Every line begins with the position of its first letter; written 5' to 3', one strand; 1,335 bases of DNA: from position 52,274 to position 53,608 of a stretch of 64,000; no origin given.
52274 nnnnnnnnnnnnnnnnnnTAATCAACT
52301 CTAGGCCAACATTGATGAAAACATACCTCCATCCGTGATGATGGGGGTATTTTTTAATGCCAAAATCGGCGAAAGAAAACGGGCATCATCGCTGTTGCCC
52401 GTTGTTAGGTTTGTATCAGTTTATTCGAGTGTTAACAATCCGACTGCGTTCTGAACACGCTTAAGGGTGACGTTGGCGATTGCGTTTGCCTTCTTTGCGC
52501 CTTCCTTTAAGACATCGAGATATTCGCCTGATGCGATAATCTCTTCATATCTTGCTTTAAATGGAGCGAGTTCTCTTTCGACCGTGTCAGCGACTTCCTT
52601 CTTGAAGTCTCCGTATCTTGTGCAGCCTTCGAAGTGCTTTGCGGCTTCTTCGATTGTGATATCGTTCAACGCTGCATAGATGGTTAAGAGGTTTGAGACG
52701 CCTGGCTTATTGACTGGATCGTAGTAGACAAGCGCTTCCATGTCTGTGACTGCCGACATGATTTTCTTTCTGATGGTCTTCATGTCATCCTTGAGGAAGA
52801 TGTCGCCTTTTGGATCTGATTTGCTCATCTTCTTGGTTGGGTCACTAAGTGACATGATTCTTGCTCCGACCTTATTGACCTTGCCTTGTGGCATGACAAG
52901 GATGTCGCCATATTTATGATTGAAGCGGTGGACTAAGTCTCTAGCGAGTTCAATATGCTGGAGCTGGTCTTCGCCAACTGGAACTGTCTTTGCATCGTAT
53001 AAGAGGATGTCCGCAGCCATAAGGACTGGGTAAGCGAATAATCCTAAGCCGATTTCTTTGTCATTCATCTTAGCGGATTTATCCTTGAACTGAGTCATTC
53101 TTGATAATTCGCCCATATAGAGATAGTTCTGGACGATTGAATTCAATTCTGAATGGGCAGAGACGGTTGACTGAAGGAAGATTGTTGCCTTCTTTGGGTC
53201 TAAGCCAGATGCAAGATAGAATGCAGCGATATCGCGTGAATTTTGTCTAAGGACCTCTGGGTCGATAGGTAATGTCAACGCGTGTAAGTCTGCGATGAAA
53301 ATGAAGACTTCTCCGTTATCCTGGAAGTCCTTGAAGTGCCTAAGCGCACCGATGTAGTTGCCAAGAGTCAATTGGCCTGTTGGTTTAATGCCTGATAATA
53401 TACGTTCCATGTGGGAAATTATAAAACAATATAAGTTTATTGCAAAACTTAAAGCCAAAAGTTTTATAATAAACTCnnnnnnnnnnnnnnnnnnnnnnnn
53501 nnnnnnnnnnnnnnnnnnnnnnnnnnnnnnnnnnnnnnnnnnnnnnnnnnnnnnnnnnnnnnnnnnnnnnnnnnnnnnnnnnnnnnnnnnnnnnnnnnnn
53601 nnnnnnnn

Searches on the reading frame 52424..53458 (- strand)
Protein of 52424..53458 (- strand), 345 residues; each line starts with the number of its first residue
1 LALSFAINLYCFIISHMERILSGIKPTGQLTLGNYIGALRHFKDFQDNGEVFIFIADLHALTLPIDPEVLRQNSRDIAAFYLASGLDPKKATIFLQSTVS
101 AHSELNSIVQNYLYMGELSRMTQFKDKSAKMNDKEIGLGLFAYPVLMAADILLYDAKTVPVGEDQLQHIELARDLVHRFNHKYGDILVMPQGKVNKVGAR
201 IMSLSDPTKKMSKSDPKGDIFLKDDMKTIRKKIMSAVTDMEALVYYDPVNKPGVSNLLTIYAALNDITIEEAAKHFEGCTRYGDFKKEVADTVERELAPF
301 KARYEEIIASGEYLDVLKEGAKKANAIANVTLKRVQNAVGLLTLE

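Call 56: search_protein_families(library=pfam, proteins=[window:52424-53458:-], max_evalue=0.00001)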
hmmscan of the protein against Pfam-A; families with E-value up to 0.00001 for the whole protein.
window:52424-53458:- (345 aa): 1 family
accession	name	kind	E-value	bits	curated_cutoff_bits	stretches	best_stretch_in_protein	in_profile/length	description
PF00579.31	tRNA-synt_1b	-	8.5e-76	255.5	21.1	1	19-296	7-290/292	tRNA synthetases class I (W and Y)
